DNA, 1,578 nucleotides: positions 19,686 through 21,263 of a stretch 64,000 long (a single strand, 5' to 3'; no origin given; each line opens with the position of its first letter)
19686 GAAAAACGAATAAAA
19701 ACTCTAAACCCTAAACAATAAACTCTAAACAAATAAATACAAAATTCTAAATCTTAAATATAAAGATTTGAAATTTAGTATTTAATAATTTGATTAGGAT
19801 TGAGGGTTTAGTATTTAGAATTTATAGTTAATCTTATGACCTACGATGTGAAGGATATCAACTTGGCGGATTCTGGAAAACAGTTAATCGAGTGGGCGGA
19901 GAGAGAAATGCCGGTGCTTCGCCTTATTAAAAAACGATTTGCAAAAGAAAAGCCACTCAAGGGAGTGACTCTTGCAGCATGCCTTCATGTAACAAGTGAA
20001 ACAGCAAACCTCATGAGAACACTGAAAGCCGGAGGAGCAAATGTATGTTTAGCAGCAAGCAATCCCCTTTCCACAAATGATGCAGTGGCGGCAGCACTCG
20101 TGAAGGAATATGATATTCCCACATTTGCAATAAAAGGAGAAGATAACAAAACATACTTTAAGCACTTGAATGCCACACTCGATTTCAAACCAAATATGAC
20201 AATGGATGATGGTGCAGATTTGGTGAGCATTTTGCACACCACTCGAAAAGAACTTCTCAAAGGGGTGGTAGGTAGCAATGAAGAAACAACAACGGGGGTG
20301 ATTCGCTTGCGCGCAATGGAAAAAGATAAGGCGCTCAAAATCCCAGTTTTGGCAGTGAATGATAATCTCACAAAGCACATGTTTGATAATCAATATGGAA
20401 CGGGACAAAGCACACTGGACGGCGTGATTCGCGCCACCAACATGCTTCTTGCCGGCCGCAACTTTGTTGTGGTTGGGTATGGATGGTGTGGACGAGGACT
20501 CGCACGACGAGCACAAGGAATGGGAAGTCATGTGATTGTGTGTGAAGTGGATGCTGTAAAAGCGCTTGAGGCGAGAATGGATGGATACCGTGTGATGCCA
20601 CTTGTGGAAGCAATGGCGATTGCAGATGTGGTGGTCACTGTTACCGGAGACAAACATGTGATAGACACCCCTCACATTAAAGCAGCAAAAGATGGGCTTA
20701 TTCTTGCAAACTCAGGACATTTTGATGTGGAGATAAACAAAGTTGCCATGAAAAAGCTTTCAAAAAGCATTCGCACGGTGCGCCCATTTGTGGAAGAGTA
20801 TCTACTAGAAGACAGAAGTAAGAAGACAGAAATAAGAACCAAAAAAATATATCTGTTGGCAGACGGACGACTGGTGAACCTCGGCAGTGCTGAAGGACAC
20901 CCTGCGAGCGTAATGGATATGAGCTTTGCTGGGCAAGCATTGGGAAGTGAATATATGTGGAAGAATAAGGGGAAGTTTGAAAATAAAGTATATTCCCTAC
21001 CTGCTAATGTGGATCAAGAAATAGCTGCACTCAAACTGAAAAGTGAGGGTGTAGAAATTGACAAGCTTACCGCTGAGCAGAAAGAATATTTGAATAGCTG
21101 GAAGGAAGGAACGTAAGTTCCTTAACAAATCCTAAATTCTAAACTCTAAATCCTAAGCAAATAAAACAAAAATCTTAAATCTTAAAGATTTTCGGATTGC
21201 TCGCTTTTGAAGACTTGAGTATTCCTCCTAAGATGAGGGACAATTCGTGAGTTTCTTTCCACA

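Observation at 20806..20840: ahcY carries an in-frame insert whose 21-mer is identical to an intergenic hairpin arm 23 kb away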

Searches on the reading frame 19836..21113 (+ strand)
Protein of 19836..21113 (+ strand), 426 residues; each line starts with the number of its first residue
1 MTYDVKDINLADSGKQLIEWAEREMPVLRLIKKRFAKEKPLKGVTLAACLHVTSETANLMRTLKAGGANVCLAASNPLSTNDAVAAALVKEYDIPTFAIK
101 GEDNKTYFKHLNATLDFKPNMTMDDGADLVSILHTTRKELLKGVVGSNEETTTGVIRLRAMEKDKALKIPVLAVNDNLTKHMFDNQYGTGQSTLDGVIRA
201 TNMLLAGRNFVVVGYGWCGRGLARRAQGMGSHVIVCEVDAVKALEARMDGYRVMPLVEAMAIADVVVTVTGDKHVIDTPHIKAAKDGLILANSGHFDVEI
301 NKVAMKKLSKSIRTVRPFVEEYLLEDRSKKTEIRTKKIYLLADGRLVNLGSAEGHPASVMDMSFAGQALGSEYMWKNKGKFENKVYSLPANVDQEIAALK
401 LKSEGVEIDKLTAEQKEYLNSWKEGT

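Call 12: find_homologous_proteins(query=window:19836-21113:+)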
Query window:19836-21113:+ (426 aa): 8000 proteins with E <= 0.001 among 8000 candidates; the best 120 are listed.
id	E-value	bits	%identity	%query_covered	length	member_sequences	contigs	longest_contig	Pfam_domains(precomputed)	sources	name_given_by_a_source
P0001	4.2e-279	943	100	100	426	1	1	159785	PF00670.28,PF02826.26,PF05221.24,PF07991.19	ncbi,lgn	-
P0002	3.5e-253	858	92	100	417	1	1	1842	PF00670.28,PF02826.26,PF05221.24,PF07991.19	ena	-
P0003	2.4e-252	855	90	100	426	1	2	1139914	PF00670.28,PF02826.26,PF05221.24,PF07991.19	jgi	jgi:adenosylhomocysteinase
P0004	1.0e-251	853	90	100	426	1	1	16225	PF00670.28,PF02826.26,PF05221.24,PF07991.19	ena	-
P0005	2.9e-249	845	89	100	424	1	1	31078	PF00670.28,PF02826.26,PF05221.24,PF07991.19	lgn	-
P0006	2.4e-246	835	90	100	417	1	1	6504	PF00670.28,PF02826.26,PF05221.24,PF07991.19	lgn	-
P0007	2.6e-244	829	89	100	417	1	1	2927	PF00670.28,PF02826.26,PF05221.24,PF07991.19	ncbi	-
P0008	1.6e-243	826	86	100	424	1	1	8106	PF00670.28,PF02826.26,PF05221.24,PF07991.19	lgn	-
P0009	4.2e-243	825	89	100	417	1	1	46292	PF00670.28,PF02826.26,PF05221.24,PF07991.19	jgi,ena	-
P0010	1.6e-242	823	88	100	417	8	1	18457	PF00670.28,PF02826.26,PF05221.24,PF07991.19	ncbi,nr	ncbi:MAG: adenosylhomocysteinase [Candidatus Roizmanbacteria bacterium]|nr:adenosylhomocysteinase [C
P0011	7.7e-242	820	87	100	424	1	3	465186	PF00670.28,PF02826.26,PF05221.24,PF07991.19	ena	-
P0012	8.4e-241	817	88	100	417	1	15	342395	PF00670.28,PF02826.26,PF05221.24,PF07991.19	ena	-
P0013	1.4e-240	816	87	100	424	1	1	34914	PF00670.28,PF02826.26,PF05221.24,PF07991.19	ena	-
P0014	4.1e-240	815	88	100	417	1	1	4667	PF00670.28,PF02826.26,PF05221.24,PF07991.19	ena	-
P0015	8.7e-240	814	87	100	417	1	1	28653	PF00670.28,PF02826.26,PF05221.24,PF07991.19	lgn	-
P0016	9.2e-240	814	86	100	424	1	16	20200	PF00670.28,PF02826.26,PF05221.24,PF07991.19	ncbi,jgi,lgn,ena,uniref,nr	ncbi:adenosylhomocysteinase [Candidatus Roizmanbacteria bacterium CG_4_10_14_3_um_filter_39_13]|unir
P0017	1.2e-239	813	87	100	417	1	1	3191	PF00670.28,PF02826.26,PF05221.24,PF07991.19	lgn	-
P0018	1.7e-239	813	86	100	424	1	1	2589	PF00670.28,PF02826.26,PF05221.24,PF07991.19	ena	-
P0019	2.8e-239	812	86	100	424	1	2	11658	PF00670.28,PF02826.26,PF05221.24,PF07991.19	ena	-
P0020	4.5e-239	811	86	100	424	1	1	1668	PF00670.28,PF02826.26,PF05221.24,PF07991.19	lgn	-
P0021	6.3e-239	811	86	100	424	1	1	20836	PF00670.28,PF02826.26,PF05221.24,PF07991.19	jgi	-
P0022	8.8e-239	810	86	100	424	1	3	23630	PF00670.28,PF02826.26,PF05221.24,PF07991.19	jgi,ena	-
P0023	1.0e-238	810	86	100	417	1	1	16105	PF00670.28,PF02826.26,PF05221.24,PF07991.19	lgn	-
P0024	1.6e-238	809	86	100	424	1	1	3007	PF00670.28,PF02826.26,PF05221.24,PF07991.19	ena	-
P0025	1.6e-238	809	87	100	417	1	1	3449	PF00670.28,PF02826.26,PF05221.24,PF07991.19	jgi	-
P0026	3.4e-238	808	86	100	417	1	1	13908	PF00670.28,PF02826.26,PF05221.24,PF07991.19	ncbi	-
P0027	5.9e-238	808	86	100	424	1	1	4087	PF00670.28,PF02826.26,PF05221.24,PF07991.19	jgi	-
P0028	9.6e-238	807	86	100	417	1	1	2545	PF00670.28,PF02826.26,PF05221.24,PF07991.19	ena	-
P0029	1.4e-237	806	87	100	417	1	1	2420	PF00670.28,PF02826.26,PF05221.24,PF07991.19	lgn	-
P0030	1.6e-237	806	86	100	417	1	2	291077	PF00670.28,PF02826.26,PF05221.24,PF07991.19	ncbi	-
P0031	1.8e-237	806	86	100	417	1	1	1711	PF00670.28,PF02826.26,PF05221.24,PF07991.19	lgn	-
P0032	9.1e-236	800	84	100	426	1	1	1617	PF00670.28,PF02826.26,PF05221.24,PF07991.19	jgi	jgi:adenosylhomocysteinase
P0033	3.3e-235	799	84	100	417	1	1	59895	PF00670.28,PF02826.26,PF05221.24,PF07991.19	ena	-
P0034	6.5e-235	798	85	100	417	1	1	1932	PF00670.28,PF02826.26,PF05221.24,PF07991.19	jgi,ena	-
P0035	9.5e-234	794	85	100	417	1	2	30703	PF00670.28,PF02826.26,PF05221.24,PF07991.19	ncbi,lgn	-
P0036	1.1e-233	794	84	100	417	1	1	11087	PF00670.28,PF02826.26,PF05221.24,PF07991.19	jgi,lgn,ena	-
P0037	8.7e-232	787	84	100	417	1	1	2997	PF00670.28,PF02826.26,PF05221.24,PF07991.19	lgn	-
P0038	1.7e-231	786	84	100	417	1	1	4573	PF00670.28,PF02826.26,PF05221.24,PF07991.19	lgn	-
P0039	2.8e-231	786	84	100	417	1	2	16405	PF00670.28,PF02826.26,PF05221.24,PF07991.19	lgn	-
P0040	4.9e-231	785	84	100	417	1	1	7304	PF00670.28,PF02826.26,PF05221.24,PF07991.19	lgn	-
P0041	5.3e-231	785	84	100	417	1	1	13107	PF00670.28,PF02826.26,PF05221.24,PF07991.19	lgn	-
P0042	6.5e-231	784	84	100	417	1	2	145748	PF00670.28,PF02826.26,PF05221.24,PF07991.19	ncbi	ncbi:MAG: adenosylhomocysteinase [Microgenomates group bacterium]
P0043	1.4e-230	783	84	100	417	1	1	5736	PF00670.28,PF02826.26,PF05221.24,PF07991.19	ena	-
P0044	1.5e-230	783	84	100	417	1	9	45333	PF00670.28,PF02826.26,PF05221.24,PF07991.19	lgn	-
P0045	2.0e-230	783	84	100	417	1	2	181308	PF00670.28,PF02826.26,PF05221.24,PF07991.19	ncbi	ncbi:MAG: adenosylhomocysteinase, partial [Minisyncoccia bacterium]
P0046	2.5e-230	783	84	100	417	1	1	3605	PF00670.28,PF02826.26,PF05221.24,PF07991.19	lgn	-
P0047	2.7e-230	782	84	100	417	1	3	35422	PF00670.28,PF02826.26,PF05221.24,PF07991.19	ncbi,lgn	-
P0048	4.0e-230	782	84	100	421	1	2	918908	PF00670.28,PF02826.26,PF05221.24,PF07991.19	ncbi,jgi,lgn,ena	ncbi:MAG: adenosylhomocysteinase [Patescibacteria group bacterium]|jgi:adenosylhomocysteinase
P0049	8.1e-230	781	83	100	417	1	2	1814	PF00670.28,PF02826.26,PF05221.24,PF07991.19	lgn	-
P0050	1.3e-229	780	83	100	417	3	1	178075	PF00670.28,PF02826.26,PF05221.24,PF07991.19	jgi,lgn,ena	-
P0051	2.1e-229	780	83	100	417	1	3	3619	PF00670.28,PF02826.26,PF05221.24,PF07991.19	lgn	-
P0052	2.9e-229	779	83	100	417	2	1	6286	PF00670.28,PF02826.26,PF05221.24,PF07991.19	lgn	-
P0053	4.1e-229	779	83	100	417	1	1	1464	PF00670.28,PF02826.26,PF05221.24,PF07991.19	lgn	-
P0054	2.1e-219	747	80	100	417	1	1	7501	PF00670.28,PF02826.26,PF05221.24,PF07991.19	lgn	-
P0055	7.1e-218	742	81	100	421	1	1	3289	PF00670.28,PF02826.26,PF05221.24,PF07991.19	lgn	-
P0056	1.8e-216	737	79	100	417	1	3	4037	PF13241.13,PF00670.28,PF02826.26,PF05221.24,PF07991.19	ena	-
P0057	2.3e-216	737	78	100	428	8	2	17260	PF00670.28,PF02826.26,PF05221.24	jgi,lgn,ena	-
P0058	2.2e-215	733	76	100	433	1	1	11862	PF00670.28,PF02826.26,PF05221.24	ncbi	-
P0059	3.4e-213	726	77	100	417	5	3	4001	PF00670.28,PF02826.26,PF05221.24,PF07991.19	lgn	-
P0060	1.7e-210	717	76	100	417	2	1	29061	PF00670.28,PF02826.26,PF05221.24,PF07991.19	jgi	-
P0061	2.6e-210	717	77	100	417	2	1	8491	PF00670.28,PF02826.26,PF05221.24,PF07991.19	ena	-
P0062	2.7e-210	717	76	100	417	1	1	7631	PF00670.28,PF02826.26,PF05221.24,PF07991.19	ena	-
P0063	2.4e-208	710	73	100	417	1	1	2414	PF00670.28,PF02826.26,PF05221.24,PF07991.19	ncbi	-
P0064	3.1e-208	710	75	100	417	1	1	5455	PF00670.28,PF02826.26,PF05221.24,PF07991.19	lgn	-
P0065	5.5e-208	709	75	100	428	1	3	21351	PF00670.28,PF02826.26,PF05221.24,PF07991.19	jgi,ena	-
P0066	8.8e-208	708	75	100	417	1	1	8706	PF00670.28,PF02826.26,PF05221.24,PF07991.19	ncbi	-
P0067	1.2e-207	708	75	100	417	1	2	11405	PF00670.28,PF02826.26,PF05221.24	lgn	-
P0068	9.1e-207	705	75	100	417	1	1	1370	PF00670.28,PF02826.26,PF05221.24,PF07991.19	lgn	-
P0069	1.1e-206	705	74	100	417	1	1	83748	PF00670.28,PF02826.26,PF05221.24,PF07991.19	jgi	jgi:adenosylhomocysteinase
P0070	2.6e-206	703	71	100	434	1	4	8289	PF00670.28,PF02826.26,PF05221.24,PF07991.19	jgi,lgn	-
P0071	4.4e-206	703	74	100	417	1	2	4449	PF00670.28,PF02826.26,PF05221.24,PF07991.19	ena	-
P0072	5.4e-206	702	73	100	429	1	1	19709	PF00670.28,PF02826.26,PF05221.24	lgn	-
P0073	6.6e-206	702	74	100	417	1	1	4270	PF00670.28,PF02826.26,PF05221.24,PF07991.19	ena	-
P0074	8.5e-206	702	74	100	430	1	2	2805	PF00670.28,PF02826.26,PF05221.24,PF07991.19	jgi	jgi:adenosylhomocysteinase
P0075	1.2e-205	701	73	100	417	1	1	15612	PF00670.28,PF02826.26,PF05221.24,PF07991.19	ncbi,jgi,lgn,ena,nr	ncbi:MAG TPA: adenosylhomocysteinase [Candidatus Nitrosocosmicus sp.]|nr:adenosylhomocysteinase [Can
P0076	1.2e-205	701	74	100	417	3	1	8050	PF00670.28,PF02826.26,PF05221.24,PF07991.19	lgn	-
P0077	2.4e-205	700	72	100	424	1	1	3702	PF00670.28,PF02826.26,PF05221.24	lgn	-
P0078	3.3e-205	700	73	100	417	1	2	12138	PF00670.28,PF02826.26,PF05221.24,PF07991.19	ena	-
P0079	3.3e-205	700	74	100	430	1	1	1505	PF00670.28,PF02826.26,PF05221.24,PF07991.19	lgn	-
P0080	4.9e-205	699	74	100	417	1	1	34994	PF00670.28,PF02826.26,PF05221.24,PF07991.19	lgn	-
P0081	9.5e-205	698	74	100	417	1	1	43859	PF00670.28,PF02826.26,PF05221.24,PF07991.19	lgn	-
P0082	1.4e-204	698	73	100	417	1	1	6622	PF00670.28,PF02826.26,PF05221.24,PF07991.19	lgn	-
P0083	1.4e-204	698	74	100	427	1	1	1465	PF00670.28,PF02826.26,PF05221.24,PF07991.19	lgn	-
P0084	2.7e-204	697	73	100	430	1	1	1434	PF00670.28,PF02826.26,PF05221.24,PF07991.19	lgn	-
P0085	3.0e-204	697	72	100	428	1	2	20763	PF00670.28,PF02826.26,PF05221.24,PF07991.19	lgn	-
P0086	3.9e-204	696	72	100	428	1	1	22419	PF00670.28,PF02826.26,PF05221.24,PF07991.19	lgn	-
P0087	5.2e-204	696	71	100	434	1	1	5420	PF00670.28,PF02826.26,PF05221.24,PF07991.19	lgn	-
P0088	5.8e-204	696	74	100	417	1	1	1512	PF00670.28,PF02826.26,PF05221.24,PF07991.19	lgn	-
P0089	6.5e-204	696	73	100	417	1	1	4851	PF00670.28,PF02826.26,PF05221.24,PF07991.19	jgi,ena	-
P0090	7.1e-204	695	74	100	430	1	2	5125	PF00670.28,PF02826.26,PF05221.24,PF07991.19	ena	-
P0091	8.1e-204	695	74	100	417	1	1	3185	PF00670.28,PF02826.26,PF05221.24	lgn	-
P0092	1.0e-203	695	73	100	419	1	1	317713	PF00670.28,PF02826.26,PF05221.24,PF07991.19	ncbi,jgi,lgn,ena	ncbi:MAG: adenosylhomocysteinase [Patescibacteria group bacterium]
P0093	1.2e-203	695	73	100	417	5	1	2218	PF00670.28,PF02826.26,PF05221.24,PF07991.19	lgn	-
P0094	1.3e-203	695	73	100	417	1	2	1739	PF00670.28,PF02826.26,PF05221.24,PF07991.19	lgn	-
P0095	2.1e-203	694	72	100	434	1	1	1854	PF00670.28,PF02826.26,PF05221.24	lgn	-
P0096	2.2e-203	694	74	100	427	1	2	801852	PF00670.28,PF02826.26,PF05221.24,PF07991.19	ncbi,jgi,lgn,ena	ncbi:MAG: adenosylhomocysteinase [Patescibacteria group bacterium]|jgi:adenosylhomocysteinase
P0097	3.4e-203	693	75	100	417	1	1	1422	PF00670.28,PF02826.26,PF05221.24,PF07991.19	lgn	-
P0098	4.4e-203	693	72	100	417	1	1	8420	PF00670.28,PF02826.26,PF05221.24,PF07991.19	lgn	-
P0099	5.6e-203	692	73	100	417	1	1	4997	PF00670.28,PF02826.26,PF05221.24,PF07991.19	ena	-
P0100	5.6e-203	692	72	100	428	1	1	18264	PF00670.28,PF02826.26,PF05221.24,PF07991.19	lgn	-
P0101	5.8e-203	692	73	100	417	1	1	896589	PF00670.28,PF02826.26,PF05221.24,PF07991.19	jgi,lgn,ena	-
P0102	6.0e-203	692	72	100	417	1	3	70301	PF00670.28,PF02826.26,PF05221.24,PF07991.19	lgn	-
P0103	6.5e-203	692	73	100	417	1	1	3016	PF00670.28,PF02826.26,PF05221.24,PF07991.19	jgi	jgi:adenosylhomocysteinase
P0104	1.1e-202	692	74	100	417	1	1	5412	PF00670.28,PF02826.26,PF05221.24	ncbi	-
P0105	1.1e-202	691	72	100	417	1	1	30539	PF00670.28,PF02826.26,PF05221.24,PF07991.19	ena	-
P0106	1.6e-202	691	72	100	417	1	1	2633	PF00670.28,PF02826.26,PF05221.24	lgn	-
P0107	2.2e-202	691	72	100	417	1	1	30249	PF00670.28,PF02826.26,PF05221.24,PF07991.19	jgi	-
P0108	2.2e-202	690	71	100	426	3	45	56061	PF00670.28,PF02826.26,PF05221.24,PF07991.19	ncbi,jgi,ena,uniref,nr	ncbi:adenosylhomocysteinase [Candidatus Roizmanbacteria bacterium CG02_land_8_20_14_3_00_36_15]|unir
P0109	2.4e-202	690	72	100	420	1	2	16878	PF00670.28,PF02826.26,PF05221.24,PF07991.19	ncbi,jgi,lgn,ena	-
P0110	2.5e-202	690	73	100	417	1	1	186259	PF00670.28,PF02826.26,PF05221.24,PF07991.19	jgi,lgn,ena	-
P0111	3.4e-202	690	74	100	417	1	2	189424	PF00670.28,PF02826.26,PF05221.24,PF07991.19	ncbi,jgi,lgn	ncbi:MAG: adenosylhomocysteinase [Candidatus Parcubacteria bacterium]|jgi:adenosylhomocysteinase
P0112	3.5e-202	690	73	100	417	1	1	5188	PF00670.28,PF02826.26,PF05221.24,PF07991.19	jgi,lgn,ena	-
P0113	3.5e-202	690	73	100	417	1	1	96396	PF00670.28,PF02826.26,PF05221.24,PF07991.19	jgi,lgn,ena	-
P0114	4.3e-202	690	72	100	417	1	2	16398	PF00670.28,PF02826.26,PF05221.24,PF07991.19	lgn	-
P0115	5.9e-202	689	72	100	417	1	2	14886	PF00670.28,PF02826.26,PF05221.24,PF07991.19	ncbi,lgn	-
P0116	6.9e-202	689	72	100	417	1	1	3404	PF00670.28,PF02826.26,PF05221.24,PF07991.19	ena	-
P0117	7.5e-202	689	87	83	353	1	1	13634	PF00670.28,PF02826.26,PF05221.24,PF07991.19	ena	-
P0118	8.0e-202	689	86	86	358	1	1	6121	PF00670.28,PF02826.26,PF05221.24,PF07991.19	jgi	jgi:adenosylhomocysteinase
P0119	9.5e-202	688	72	100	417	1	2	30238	PF00670.28,PF02826.26,PF05221.24,PF07991.19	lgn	-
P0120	9.6e-202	688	74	100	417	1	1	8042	PF00670.28,PF02826.26,PF05221.24,PF07991.19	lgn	-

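Call 13: find_encoding_contigs(protein=window:19836-21113:+, flank=3000, max_places=4)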
Protein window:19836-21113:+ (426 aa): no gene with exactly this product is on record in the collection.
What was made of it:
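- Tried and rejected: An exact look-up of the window's AhcY in the contig index found no record (call 13).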

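Call 18: find_encoding_contigs(protein=P0003, flank=10000, max_places=1)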
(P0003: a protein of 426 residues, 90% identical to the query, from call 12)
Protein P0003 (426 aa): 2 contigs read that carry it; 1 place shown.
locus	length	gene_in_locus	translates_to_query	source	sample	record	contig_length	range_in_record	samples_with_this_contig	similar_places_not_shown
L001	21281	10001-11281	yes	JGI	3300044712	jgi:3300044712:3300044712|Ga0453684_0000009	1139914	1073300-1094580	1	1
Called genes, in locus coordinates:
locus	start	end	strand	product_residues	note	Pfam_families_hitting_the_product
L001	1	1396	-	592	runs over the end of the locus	PF13522:GATase_6, PF12481:DUF3700 (weak), PF13537:GATase_7, PF00733:Asn_synthase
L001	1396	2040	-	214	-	PF01209:Ubie_methyltran, PF13489:Methyltransf_23, PF08241:Methyltransf_11, PF08242:Methyltransf_12, PF13649:Methyltransf_25, PF13847:Methyltransf_31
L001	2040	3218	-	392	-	PF13439:Glyco_transf_4, PF13579:Glyco_trans_4_4, PF20706:GT4-conflict, PF00534:Glycos_transf_1, PF13692:Glyco_trans_1_4, PF13524:Glyco_trans_1_2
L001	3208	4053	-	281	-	PF00535:Glycos_transf_2, PF10111:Glyco_tranf_2_2, PF13641:Glyco_tranf_2_3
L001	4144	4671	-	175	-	-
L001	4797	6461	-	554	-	PF04055:Radical_SAM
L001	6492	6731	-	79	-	PF13459:Fer4_15 (weak), PF13370:Fer4_13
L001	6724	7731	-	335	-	PF00535:Glycos_transf_2, PF10111:Glyco_tranf_2_2 (weak), PF13641:Glyco_tranf_2_3 (weak), PF13632:Glyco_trans_2_3 (weak)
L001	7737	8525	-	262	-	PF00535:Glycos_transf_2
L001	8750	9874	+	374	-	PF00294:PfkB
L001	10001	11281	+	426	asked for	PF05221:AdoHcyase, PF00670:AdoHcyase_NAD, PF02826:2-Hacid_dh_C, PF07991:KARI_N (weak)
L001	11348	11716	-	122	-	PF05635:23S_rRNA_IVP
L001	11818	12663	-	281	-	PF00535:Glycos_transf_2, PF10111:Glyco_tranf_2_2 (weak)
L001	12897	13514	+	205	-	-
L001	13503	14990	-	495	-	-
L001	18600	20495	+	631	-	PF00702:Hydrolase (faint), PF12710:HAD, PF00389:2-Hacid_dh, PF02826:2-Hacid_dh_C, PF22629:ACT_AHAS_ss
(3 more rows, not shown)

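Call 19: find_encoding_contigs(protein=P0004, flank=10000, max_places=1)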
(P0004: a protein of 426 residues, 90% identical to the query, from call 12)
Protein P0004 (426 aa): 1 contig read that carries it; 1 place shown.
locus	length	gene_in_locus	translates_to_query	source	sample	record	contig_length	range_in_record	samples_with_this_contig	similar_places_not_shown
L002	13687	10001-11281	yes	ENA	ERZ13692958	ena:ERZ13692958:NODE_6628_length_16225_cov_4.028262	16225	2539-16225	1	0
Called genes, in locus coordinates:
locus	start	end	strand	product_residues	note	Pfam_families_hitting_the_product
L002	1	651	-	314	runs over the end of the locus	PF01370:Epimerase, PF16363:GDP_Man_Dehyd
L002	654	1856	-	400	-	PF01053:Cys_Met_Meta_PP (weak), PF01041:DegT_DnrJ_EryC1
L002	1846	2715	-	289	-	PF00535:Glycos_transf_2, PF10111:Glyco_tranf_2_2, PF13641:Glyco_tranf_2_3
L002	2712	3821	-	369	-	PF13439:Glyco_transf_4, PF20706:GT4-conflict, PF00534:Glycos_transf_1, PF13692:Glyco_trans_1_4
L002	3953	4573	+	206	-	PF00132:Hexapep, PF14602:Hexapep_2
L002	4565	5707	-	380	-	PF00534:Glycos_transf_1, PF13692:Glyco_trans_1_4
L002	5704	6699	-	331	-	PF25210:Kelch_FKB95, PF24681:Kelch_KLHDC2_KLHL20_DRC7, PF24981:Beta-prop_ATRN-LZTR1, PF01344:Kelch_1, PF13964:Beta-prop_Calicin, PF24981:Beta-prop_ATRN-LZTR1, PF01344:Kelch_1, PF13415:Beta-prop_FBX42, +10 more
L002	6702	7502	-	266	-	PF00535:Glycos_transf_2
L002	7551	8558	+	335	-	PF13310:Virulence_RhuM, PF02661:Fic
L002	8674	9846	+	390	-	PF00294:PfkB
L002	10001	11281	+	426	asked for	PF05221:AdoHcyase, PF02826:2-Hacid_dh_C, PF00670:AdoHcyase_NAD, PF07991:KARI_N (weak)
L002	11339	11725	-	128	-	PF05635:23S_rRNA_IVP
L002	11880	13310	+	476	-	PF00224:PK, PF02887:PK_C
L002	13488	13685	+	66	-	?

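Call 20: find_encoding_contigs(protein=P0012, flank=10000, max_places=1)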
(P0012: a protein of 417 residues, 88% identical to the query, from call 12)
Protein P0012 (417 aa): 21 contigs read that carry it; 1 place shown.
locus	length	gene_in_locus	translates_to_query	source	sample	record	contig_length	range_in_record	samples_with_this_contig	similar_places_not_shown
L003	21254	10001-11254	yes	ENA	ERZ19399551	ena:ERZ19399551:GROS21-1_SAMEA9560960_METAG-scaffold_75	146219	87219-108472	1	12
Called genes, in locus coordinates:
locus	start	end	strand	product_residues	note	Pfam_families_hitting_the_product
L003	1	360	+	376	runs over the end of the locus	-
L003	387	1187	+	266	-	PF01061:ABC2_membrane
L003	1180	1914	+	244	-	PF00005:ABC_tran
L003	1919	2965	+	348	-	PF00535:Glycos_transf_2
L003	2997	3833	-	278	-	PF00535:Glycos_transf_2, PF10111:Glyco_tranf_2_2 (weak), PF13641:Glyco_tranf_2_3 (weak)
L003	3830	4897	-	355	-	PF00534:Glycos_transf_1 (weak), PF13692:Glyco_trans_1_4 (weak), PF26337:Gtf3_C (weak)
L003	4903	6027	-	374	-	PF13439:Glyco_transf_4, PF13579:Glyco_trans_4_4 (weak), PF20706:GT4-conflict, PF00534:Glycos_transf_1, PF13692:Glyco_trans_1_4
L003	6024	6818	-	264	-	PF00535:Glycos_transf_2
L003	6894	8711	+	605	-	PF00515:TPR_1 (weak), PF07719:TPR_2 (weak), PF13414:TPR_11, PF13424:TPR_12, PF14559:TPR_19 (weak), PF13371:TPR_9 (weak), PF13414:TPR_11 (weak), PF14559:TPR_19, +12 more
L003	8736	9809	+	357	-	PF00294:PfkB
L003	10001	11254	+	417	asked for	PF05221:AdoHcyase, PF02826:2-Hacid_dh_C, PF00670:AdoHcyase_NAD, PF07991:KARI_N (weak)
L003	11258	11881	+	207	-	-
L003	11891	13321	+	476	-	PF00224:PK, PF02887:PK_C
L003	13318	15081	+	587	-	PF00009:GTP_EFTU, PF01926:MMR_HSR1 (weak), PF22042:EF-G_D2 (weak), PF03144:GTP_EFTU_D2, PF00679:EFG_C, PF06421:LepA_C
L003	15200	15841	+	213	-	PF12710:HAD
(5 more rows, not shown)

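Call 22: find_encoding_contigs(protein=P0011, flank=10000, max_places=1)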
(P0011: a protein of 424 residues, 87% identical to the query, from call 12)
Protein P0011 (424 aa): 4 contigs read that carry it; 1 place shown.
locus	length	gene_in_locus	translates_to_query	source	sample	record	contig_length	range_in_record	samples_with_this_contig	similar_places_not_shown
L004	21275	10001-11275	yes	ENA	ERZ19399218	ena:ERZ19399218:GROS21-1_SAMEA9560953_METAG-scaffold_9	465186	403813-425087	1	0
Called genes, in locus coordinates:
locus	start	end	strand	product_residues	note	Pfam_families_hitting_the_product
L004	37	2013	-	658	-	PF00535:Glycos_transf_2, PF10111:Glyco_tranf_2_2, PF13641:Glyco_tranf_2_3, PF13712:Glyco_tranf_2_5, PF13632:Glyco_trans_2_3, PF13692:Glyco_trans_1_4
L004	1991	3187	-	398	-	PF05175:MTS (weak), PF13489:Methyltransf_23, PF08003:Methyltransf_9 (weak), PF08241:Methyltransf_11, PF08242:Methyltransf_12, PF13649:Methyltransf_25, PF13847:Methyltransf_31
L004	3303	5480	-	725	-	PF00535:Glycos_transf_2, PF10111:Glyco_tranf_2_2 (weak), PF13641:Glyco_tranf_2_3, PF00534:Glycos_transf_1, PF13692:Glyco_trans_1_4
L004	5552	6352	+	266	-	PF01061:ABC2_membrane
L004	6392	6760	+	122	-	PF05635:23S_rRNA_IVP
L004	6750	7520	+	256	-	PF00005:ABC_tran, PF13304:AAA_21 (faint)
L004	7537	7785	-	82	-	-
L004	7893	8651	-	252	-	PF00483:NTP_transferase, PF01128:IspD, PF12804:NTP_transf_3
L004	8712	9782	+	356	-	PF00294:PfkB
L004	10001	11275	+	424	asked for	PF05221:AdoHcyase, PF02826:2-Hacid_dh_C, PF00670:AdoHcyase_NAD, PF07991:KARI_N (weak)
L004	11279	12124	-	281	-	PF00535:Glycos_transf_2, PF10111:Glyco_tranf_2_2 (weak)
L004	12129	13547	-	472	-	-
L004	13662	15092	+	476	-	PF00224:PK, PF02887:PK_C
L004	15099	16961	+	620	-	PF00009:GTP_EFTU, PF22042:EF-G_D2 (faint), PF03144:GTP_EFTU_D2, PF00679:EFG_C, PF06421:LepA_C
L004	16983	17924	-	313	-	PF01745:IPT (faint), PF01715:IPPT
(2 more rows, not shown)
